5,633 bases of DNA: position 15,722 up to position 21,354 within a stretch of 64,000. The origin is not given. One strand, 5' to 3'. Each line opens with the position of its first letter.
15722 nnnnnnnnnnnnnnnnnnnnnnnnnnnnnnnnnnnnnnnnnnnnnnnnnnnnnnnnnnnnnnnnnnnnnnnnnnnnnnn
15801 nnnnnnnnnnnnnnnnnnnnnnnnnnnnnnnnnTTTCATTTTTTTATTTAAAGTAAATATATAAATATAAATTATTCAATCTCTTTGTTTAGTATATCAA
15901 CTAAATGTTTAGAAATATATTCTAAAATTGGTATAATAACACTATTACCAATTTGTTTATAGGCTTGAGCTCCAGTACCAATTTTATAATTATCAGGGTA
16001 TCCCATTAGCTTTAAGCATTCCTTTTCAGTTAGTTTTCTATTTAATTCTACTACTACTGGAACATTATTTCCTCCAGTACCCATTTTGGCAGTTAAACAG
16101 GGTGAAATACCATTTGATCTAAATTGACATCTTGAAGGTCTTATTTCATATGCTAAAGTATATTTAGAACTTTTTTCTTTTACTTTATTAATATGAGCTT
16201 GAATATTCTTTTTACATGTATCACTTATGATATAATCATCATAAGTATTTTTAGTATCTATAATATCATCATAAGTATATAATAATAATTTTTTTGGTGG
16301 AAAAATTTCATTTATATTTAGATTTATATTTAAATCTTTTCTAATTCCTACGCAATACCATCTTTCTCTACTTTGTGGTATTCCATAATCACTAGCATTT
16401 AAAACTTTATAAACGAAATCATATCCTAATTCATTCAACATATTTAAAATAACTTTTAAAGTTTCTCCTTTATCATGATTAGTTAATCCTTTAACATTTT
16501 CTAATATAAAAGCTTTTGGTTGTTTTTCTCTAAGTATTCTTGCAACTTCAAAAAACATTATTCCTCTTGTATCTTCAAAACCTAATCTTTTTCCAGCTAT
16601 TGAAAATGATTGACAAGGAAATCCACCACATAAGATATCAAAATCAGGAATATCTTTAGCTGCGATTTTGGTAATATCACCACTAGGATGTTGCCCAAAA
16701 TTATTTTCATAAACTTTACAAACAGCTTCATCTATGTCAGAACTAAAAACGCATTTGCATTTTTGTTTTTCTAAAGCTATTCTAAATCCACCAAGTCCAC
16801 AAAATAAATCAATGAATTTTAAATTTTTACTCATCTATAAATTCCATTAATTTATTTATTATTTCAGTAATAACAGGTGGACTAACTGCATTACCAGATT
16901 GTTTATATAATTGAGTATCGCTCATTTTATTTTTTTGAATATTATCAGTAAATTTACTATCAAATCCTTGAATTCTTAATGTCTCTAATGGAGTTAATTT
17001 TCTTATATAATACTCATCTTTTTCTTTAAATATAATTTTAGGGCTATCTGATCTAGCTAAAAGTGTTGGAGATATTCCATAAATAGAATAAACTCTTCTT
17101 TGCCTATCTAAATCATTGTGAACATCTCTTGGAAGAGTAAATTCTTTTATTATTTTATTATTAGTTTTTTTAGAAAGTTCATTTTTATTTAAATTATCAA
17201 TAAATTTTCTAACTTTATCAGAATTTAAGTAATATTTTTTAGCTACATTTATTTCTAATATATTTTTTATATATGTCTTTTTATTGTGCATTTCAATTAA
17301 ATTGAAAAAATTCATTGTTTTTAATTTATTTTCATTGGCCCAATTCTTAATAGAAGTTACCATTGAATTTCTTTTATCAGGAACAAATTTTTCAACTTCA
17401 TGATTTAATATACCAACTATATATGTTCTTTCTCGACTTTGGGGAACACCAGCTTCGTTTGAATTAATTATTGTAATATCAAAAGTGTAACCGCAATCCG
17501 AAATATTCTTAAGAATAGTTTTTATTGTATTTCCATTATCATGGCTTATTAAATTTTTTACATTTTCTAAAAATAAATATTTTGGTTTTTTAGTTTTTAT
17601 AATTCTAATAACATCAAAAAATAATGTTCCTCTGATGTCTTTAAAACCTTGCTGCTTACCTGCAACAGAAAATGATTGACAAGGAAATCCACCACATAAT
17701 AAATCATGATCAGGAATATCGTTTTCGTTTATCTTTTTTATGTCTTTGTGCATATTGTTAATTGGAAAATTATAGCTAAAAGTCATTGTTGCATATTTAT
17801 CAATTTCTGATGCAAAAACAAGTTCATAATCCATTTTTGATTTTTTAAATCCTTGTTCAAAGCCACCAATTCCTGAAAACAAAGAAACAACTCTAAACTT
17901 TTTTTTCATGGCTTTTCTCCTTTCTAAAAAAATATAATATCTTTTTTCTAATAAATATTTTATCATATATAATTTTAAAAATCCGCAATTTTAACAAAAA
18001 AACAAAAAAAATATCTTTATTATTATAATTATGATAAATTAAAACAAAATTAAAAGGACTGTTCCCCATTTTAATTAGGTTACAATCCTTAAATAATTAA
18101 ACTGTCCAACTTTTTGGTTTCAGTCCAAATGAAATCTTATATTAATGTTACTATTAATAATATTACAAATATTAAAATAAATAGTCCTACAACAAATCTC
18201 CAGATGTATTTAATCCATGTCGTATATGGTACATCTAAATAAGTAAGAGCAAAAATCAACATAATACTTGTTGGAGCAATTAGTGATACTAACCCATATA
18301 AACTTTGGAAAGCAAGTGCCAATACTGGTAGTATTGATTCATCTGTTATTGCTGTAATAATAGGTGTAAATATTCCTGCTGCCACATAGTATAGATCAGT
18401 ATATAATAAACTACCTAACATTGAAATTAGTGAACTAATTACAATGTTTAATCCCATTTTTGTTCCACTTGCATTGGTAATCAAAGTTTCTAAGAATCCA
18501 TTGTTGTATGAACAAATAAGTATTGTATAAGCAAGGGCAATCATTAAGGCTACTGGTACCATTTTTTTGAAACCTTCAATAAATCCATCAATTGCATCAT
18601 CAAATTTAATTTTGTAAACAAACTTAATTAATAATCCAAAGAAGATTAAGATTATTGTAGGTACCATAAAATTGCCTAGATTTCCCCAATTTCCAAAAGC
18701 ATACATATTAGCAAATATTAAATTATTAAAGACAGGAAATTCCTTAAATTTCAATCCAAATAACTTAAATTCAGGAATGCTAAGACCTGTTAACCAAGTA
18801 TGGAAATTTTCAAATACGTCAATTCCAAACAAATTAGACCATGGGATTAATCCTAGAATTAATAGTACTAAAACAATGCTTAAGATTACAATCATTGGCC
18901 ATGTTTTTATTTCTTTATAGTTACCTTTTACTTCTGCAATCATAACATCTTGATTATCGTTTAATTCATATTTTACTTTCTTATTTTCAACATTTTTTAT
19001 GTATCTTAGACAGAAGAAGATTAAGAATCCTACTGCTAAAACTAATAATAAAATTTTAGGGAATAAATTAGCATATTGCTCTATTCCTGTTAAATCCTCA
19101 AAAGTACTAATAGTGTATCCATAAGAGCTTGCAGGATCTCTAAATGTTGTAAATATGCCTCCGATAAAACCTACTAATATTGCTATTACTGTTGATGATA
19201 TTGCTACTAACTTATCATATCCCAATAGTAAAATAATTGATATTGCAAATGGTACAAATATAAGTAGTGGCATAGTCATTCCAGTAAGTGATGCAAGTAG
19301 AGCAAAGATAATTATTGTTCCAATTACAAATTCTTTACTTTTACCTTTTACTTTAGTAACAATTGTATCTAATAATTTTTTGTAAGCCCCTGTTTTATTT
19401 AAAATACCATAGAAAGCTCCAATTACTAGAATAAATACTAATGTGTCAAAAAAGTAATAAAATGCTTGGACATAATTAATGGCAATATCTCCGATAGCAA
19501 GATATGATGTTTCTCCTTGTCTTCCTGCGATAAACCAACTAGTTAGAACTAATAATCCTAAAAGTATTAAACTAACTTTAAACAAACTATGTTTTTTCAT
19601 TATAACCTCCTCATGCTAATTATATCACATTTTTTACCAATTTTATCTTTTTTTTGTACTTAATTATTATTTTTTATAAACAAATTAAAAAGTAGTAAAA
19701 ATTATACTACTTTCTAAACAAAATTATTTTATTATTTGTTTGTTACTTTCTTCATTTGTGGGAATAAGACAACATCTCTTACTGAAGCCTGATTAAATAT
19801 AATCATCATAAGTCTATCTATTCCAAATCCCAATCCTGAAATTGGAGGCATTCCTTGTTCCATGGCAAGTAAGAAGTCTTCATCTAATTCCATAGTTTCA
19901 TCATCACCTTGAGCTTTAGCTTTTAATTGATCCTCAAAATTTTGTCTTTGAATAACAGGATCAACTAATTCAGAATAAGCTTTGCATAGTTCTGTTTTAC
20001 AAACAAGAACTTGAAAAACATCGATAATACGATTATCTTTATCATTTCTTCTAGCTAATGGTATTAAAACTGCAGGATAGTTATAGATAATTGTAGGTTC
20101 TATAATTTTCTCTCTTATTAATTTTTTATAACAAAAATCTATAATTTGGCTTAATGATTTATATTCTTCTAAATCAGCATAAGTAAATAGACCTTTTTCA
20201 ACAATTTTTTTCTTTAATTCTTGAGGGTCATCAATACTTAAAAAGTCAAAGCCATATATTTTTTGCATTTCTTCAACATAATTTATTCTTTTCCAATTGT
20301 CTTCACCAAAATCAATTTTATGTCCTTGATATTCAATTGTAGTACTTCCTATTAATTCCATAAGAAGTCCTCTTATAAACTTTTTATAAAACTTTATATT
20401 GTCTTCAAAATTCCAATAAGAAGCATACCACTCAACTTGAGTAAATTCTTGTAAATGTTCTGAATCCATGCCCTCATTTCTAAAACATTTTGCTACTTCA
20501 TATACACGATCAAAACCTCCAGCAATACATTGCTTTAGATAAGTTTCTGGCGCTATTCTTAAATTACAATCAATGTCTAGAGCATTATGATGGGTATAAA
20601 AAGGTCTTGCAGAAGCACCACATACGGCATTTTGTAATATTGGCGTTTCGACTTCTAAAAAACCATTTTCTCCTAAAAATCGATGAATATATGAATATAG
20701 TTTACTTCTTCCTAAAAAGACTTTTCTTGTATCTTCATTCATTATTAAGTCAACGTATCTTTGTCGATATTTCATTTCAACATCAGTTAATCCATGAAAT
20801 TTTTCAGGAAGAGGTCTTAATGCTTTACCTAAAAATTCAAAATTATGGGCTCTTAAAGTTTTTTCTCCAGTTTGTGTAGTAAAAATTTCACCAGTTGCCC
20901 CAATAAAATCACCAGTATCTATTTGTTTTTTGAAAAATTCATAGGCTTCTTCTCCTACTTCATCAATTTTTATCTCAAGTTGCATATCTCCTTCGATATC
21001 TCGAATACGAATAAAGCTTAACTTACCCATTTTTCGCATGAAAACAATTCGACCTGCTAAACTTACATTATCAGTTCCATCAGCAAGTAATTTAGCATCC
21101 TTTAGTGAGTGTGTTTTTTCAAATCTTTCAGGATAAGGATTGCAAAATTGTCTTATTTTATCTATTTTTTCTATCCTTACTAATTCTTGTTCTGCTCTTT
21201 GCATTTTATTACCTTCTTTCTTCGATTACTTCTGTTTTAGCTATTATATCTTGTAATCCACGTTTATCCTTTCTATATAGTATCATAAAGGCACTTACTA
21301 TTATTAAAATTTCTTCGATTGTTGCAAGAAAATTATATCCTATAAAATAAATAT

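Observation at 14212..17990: R-M island: two tandem m5C MTases plus two overlapping small ORFs, candidate heterodimeric REase (Bpu10I/BbvCI-like)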

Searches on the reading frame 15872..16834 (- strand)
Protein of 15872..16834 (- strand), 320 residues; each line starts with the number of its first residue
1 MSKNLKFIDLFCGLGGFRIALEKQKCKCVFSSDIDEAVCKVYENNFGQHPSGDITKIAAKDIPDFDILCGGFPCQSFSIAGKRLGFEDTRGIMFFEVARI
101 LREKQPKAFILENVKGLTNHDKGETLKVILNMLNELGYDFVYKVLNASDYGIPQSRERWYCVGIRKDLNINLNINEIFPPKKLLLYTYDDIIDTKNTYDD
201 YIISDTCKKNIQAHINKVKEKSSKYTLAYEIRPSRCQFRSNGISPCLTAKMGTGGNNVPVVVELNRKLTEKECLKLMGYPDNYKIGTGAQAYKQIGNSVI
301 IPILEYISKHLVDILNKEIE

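Call 3: search_protein_families(library=pfam, proteins=[window:15872-16834:-], max_evalue=1)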
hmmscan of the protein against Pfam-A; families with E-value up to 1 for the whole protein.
window:15872-16834:- (320 aa): 3 families
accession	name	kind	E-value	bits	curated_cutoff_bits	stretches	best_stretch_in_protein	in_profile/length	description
PF00145.23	DNA_methylase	-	2.5e-97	326.7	22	1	5-311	1-322/324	C-5 cytosine-specific DNA methylase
PF09445.16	Methyltransf_15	-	0.0092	16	22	1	7-46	4-42/165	RNA cap guanine-N2 methyltransferase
PF23627.1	LisH_WDR26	-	0.13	12.1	27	1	118-139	8-29/45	WDR26 Lis-homology motif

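Call 4: search_protein_families(library=ncbifam, proteins=[window:15872-16834:-], max_evalue=1)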
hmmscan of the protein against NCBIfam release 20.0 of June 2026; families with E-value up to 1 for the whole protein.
window:15872-16834:- (320 aa): 4 families
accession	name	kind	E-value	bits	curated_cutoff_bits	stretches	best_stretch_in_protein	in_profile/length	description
TIGR00675.1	dcm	superfamily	3.4e-95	319.4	100.65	1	7-311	1-329/329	DNA (cytosine-5-)-methyltransferase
NF007772.0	PRK10458.1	subfamily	5.4e-49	167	710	3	56-222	161-345/472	DNA cytosine methylase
NF047730.1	tRNAMtaseTrm5b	equivalog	0.045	12.9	600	1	8-46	186-223/330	tRNA (guanine(37)-N1)-methyltransferase Trm5b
NF009639.0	PRK13168.1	equivalog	0.15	10.9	458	1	6-29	303-326/446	23S rRNA (uracil(1939)-C(5))-methyltransferase RlmD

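Call 40: search_solved_structures(query=window:15872-16834:-, max_evalue=1e-10)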
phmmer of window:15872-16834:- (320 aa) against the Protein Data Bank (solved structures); distinct sequences matched with E-value up to 1e-10: 46.
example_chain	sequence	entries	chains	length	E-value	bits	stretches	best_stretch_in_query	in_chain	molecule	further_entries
10mh_A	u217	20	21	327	9.6e-81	274.8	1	4-316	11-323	PROTEIN (CYTOSINE-SPECIFIC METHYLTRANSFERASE HHAI) | HaeIII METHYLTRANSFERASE | Modification methylase HhaI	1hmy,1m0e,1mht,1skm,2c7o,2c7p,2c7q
2i9k_A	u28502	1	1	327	1.3e-80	274.4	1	4-316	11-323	Modification methylase HhaI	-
1fjx_A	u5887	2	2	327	1.8e-80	273.9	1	4-316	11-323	HHAI DNA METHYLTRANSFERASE | MODIFICATION METHYLASE HHAI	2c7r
2uyh_A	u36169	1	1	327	1.9e-80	273.8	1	4-316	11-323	MODIFICATION METHYLASE HHAI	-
1svu_A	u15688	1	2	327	2.1e-80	273.7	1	4-316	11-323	Modification methylase HhaI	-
2zcj_A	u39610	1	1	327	2.5e-80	273.5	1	4-316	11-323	Modification methylase HhaI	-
2uyc_A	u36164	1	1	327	5e-80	272.5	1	4-316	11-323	MODIFICATION METHYLASE HHAI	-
2uz4_A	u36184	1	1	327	5e-80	272.5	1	4-316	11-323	MODIFICATION METHYLASE HHAI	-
2z6u_A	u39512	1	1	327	6.4e-80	272.1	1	4-316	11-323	Modification methylase HhaI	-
2z6q_A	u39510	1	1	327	6.5e-80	272.1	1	4-316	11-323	Modification methylase HhaI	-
2z6a_A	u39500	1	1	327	1.6e-79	270.8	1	4-316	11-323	Modification methylase HhaI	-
1dct_A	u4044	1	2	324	1.3e-40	143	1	6-310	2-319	PROTEIN (MODIFICATION METHYLASE HAEIII)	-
3ubt_Y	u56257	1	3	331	2.5e-39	138.8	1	6-311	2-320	Modification methylase HaeIII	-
3lx6_A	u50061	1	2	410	1.8e-38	136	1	5-311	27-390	Cytosine-specific methyltransferase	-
3me5_A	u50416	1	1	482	3.6e-38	135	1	5-311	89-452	Cytosine-specific methyltransferase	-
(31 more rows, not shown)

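Call 46: search_solved_structures(query=window:15872-16834:-, max_evalue=1e-70, show_alignments=1)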
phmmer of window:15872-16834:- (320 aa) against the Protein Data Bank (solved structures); distinct sequences matched with E-value up to 1e-70: 11.
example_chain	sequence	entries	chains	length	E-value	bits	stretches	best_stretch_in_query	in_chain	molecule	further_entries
10mh_A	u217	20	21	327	9.6e-81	274.8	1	4-316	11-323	PROTEIN (CYTOSINE-SPECIFIC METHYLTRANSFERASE HHAI) | HaeIII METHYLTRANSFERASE | Modification methylase HhaI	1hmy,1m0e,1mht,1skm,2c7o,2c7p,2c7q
2i9k_A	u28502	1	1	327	1.3e-80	274.4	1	4-316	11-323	Modification methylase HhaI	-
1fjx_A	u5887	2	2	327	1.8e-80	273.9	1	4-316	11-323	HHAI DNA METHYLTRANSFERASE | MODIFICATION METHYLASE HHAI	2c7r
2uyh_A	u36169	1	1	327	1.9e-80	273.8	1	4-316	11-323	MODIFICATION METHYLASE HHAI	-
1svu_A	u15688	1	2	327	2.1e-80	273.7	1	4-316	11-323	Modification methylase HhaI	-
2zcj_A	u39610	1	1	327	2.5e-80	273.5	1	4-316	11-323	Modification methylase HhaI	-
2uyc_A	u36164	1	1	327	5e-80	272.5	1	4-316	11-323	MODIFICATION METHYLASE HHAI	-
2uz4_A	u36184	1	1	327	5e-80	272.5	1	4-316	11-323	MODIFICATION METHYLASE HHAI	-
2z6u_A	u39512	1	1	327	6.4e-80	272.1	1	4-316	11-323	Modification methylase HhaI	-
2z6q_A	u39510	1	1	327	6.5e-80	272.1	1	4-316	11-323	Modification methylase HhaI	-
2z6a_A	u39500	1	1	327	1.6e-79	270.8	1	4-316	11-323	Modification methylase HhaI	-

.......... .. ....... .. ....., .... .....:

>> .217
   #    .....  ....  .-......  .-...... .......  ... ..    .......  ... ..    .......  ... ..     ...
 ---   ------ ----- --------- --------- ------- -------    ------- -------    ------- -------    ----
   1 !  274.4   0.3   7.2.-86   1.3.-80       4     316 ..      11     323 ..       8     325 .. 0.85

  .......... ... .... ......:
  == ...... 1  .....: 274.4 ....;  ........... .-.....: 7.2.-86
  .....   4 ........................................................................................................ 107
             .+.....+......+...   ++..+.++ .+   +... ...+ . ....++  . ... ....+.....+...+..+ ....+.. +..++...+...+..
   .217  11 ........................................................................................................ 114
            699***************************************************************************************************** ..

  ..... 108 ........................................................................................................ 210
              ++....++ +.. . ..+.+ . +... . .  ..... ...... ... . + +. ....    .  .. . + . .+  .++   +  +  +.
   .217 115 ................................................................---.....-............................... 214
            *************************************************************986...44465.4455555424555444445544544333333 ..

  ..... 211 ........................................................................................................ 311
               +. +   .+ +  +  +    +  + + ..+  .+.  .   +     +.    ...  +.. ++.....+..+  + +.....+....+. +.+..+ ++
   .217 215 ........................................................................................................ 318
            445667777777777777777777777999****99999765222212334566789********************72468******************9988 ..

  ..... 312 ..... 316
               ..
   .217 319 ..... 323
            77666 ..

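Call 53: find_related_loci(query=A3, collection=metagenome_contigs, flank=10000)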
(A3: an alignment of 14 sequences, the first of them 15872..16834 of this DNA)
Query A3 (320 aa) in metagenome_contigs; peptide patterns used: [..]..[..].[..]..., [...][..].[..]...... (x = any residue, [..] = any of these).
600 stretches matched a pattern (row limit reached: there are more); 571 encode a relative of the query (tblastn E <= 1e-3); the best 80 are kept; 80 distinct loci.
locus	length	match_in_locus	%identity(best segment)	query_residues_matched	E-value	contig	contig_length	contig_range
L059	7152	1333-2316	54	1-315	6e-117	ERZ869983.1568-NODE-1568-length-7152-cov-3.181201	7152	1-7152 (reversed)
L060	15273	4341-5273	46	3-311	4e-79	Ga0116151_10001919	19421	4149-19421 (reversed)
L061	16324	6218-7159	45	5-318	2e-78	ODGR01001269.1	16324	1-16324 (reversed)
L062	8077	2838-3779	44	7-319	6e-77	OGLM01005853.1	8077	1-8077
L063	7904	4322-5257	44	7-317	2e-76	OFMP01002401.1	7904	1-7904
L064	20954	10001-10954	43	5-319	2e-76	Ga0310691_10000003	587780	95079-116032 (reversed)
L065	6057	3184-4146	43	4-315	1e-75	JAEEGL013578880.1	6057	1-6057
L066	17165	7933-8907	42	5-317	5e-75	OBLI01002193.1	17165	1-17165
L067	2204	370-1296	41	1-319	1e-75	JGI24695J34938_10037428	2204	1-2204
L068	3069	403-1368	43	5-315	1e-73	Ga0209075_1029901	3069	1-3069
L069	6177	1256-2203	40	3-316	4e-73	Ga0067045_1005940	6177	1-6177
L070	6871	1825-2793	43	5-316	9e-73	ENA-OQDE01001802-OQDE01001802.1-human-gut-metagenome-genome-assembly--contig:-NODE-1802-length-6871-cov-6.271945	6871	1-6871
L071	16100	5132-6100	43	5-316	1e-72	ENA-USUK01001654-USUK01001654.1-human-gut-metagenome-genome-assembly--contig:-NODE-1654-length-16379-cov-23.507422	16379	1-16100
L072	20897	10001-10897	42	3-311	6e-72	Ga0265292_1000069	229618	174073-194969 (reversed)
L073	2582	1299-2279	42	5-315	3e-73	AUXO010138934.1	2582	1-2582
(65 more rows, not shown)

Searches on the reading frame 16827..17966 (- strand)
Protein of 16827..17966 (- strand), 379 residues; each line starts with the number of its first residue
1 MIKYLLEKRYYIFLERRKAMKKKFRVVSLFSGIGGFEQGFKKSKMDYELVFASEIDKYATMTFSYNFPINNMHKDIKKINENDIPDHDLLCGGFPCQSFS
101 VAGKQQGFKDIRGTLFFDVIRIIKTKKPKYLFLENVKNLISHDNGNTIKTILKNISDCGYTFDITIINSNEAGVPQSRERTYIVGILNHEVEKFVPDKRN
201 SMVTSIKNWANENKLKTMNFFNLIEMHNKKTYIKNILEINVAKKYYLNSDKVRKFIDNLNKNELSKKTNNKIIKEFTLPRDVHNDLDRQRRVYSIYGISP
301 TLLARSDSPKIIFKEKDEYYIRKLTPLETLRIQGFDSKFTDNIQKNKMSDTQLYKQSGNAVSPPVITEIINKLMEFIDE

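Call 3: search_protein_families(library=pfam, proteins=[window:16827-17966:-], max_evalue=1)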
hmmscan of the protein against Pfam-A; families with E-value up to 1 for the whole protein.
window:16827-17966:- (379 aa): 3 families
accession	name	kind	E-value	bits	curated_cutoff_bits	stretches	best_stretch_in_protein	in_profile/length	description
PF00145.23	DNA_methylase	-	7.5e-89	298.8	22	1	24-374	1-323/324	C-5 cytosine-specific DNA methylase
PF25051.1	WHD_MCM8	-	0.014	15.8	26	0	240-262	43-65/80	MCM8 winged helix domain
PF19191.5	HEF_HK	-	0.45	11.5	24.1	1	184-215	6-36/67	HEF_HK domain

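Call 4: search_protein_families(library=ncbifam, proteins=[window:16827-17966:-], max_evalue=1)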
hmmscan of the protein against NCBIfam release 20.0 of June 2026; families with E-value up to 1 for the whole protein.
window:16827-17966:- (379 aa): 3 families
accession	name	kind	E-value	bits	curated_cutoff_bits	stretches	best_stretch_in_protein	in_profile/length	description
TIGR00675.1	dcm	superfamily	6.5e-96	321.8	100.65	1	26-373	1-329/329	DNA (cytosine-5-)-methyltransferase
NF007772.0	PRK10458.1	subfamily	1.1e-40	139.7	710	2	20-260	85-338/472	DNA cytosine methylase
NF037976.1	gtrA_1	subfamily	0.051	13.7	50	1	1-58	46-103/126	GtrA family protein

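Call 41: search_solved_structures(query=window:16827-17966:-, max_evalue=1e-10)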
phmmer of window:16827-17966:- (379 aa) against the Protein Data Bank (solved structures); distinct sequences matched with E-value up to 1e-10: 42.
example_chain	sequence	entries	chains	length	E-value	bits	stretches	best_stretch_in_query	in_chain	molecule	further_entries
10mh_A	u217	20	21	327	9.3e-54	186.4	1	23-194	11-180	PROTEIN (CYTOSINE-SPECIFIC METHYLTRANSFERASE HHAI) | HaeIII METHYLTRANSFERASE | Modification methylase HhaI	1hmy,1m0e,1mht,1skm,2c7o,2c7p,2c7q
2i9k_A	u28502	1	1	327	1.2e-53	186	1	23-194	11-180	Modification methylase HhaI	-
1svu_A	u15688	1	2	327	1.6e-53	185.6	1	23-194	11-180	Modification methylase HhaI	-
2zcj_A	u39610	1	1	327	2.4e-53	185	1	23-194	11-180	Modification methylase HhaI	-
2uyh_A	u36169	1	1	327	2.5e-53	185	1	23-194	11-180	MODIFICATION METHYLASE HHAI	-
2uz4_A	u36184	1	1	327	4.9e-53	184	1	23-194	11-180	MODIFICATION METHYLASE HHAI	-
2uyc_A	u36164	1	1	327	4.9e-53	184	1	23-194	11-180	MODIFICATION METHYLASE HHAI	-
1fjx_A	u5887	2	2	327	6.2e-53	183.7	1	23-195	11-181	HHAI DNA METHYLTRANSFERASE | MODIFICATION METHYLASE HHAI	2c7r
2z6u_A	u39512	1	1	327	6.2e-53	183.7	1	23-194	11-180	Modification methylase HhaI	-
2z6q_A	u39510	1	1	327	6.3e-53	183.7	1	23-194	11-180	Modification methylase HhaI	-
2z6a_A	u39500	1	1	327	1.7e-52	182.3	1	23-194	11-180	Modification methylase HhaI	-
1dct_A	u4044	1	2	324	5.6e-35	124.6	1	26-189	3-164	PROTEIN (MODIFICATION METHYLASE HAEIII)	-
3ubt_Y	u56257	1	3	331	1.3e-33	120.2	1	26-189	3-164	Modification methylase HaeIII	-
3lx6_A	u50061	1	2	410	2.9e-31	112.4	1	23-185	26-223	Cytosine-specific methyltransferase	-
3me5_A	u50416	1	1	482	5.8e-31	111.4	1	23-185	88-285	Cytosine-specific methyltransferase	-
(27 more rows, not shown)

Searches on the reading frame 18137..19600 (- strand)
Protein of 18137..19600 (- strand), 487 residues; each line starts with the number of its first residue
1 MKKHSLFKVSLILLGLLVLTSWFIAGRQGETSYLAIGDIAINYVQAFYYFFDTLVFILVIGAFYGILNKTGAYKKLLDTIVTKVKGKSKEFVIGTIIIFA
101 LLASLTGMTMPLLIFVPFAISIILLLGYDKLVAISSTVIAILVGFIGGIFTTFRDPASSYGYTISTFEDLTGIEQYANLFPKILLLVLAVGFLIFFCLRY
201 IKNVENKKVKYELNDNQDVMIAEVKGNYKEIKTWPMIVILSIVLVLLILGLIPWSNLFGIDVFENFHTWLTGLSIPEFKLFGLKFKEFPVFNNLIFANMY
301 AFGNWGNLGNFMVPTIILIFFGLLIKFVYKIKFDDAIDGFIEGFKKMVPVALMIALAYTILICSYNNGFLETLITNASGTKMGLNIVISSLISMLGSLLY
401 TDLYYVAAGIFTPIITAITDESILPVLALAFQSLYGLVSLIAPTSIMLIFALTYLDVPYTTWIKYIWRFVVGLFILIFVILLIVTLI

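Call 3: search_protein_families(library=pfam, proteins=[window:18137-19600:-], max_evalue=1)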
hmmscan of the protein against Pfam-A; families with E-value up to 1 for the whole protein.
window:18137-19600:- (487 aa): 4 families
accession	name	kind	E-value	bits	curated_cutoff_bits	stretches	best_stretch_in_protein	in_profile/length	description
PF03606.21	DcuC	-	1.2e-25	90.4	23.1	1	51-484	76-459/461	C4-dicarboxylate anaerobic carrier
PF03600.22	CitMHS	-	5.3e-11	42.6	31.9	1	47-256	34-222/336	Citrate transporter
PF12576.13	DUF3754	-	0.013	15.9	27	1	139-214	69-122/137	Protein of unknown function (DUF3754)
PF09919.14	DUF2149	-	0.85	10.4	27.1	1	177-224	5-51/92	Uncharacterized conserved protein (DUF2149)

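Call 4: search_protein_families(library=ncbifam, proteins=[window:18137-19600:-], max_evalue=1)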
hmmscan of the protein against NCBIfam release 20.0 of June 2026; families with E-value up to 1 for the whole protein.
window:18137-19600:- (487 aa): 1 family
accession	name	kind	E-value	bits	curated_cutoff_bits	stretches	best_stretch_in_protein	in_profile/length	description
NF008611.1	PRK11588.1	equivalog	1.2e-19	70.4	500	2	54-251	99-290/492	putative basic amino acid antiporter YfcC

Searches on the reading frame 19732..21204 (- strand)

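Call 72: search_protein_families(library=pfam, proteins=[window:19732-21204:-], max_evalue=0.01)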
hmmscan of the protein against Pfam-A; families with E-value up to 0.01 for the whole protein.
window:19732-21204:- (490 aa): 3 families
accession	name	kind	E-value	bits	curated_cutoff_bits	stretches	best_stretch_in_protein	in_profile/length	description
PF00152.25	tRNA-synt_2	-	4.4e-77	259.6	25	1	142-485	2-308/308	tRNA synthetases class II (D, K and N)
PF01336.31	tRNA_anti-codon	-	2.3e-12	47.1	27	1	47-123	1-73/75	OB-fold nucleic acid binding domain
PF01409.25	tRNA-synt_2d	-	3.1e-06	27.3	19.8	1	236-291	107-161/246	tRNA synthetases class II core domain (F)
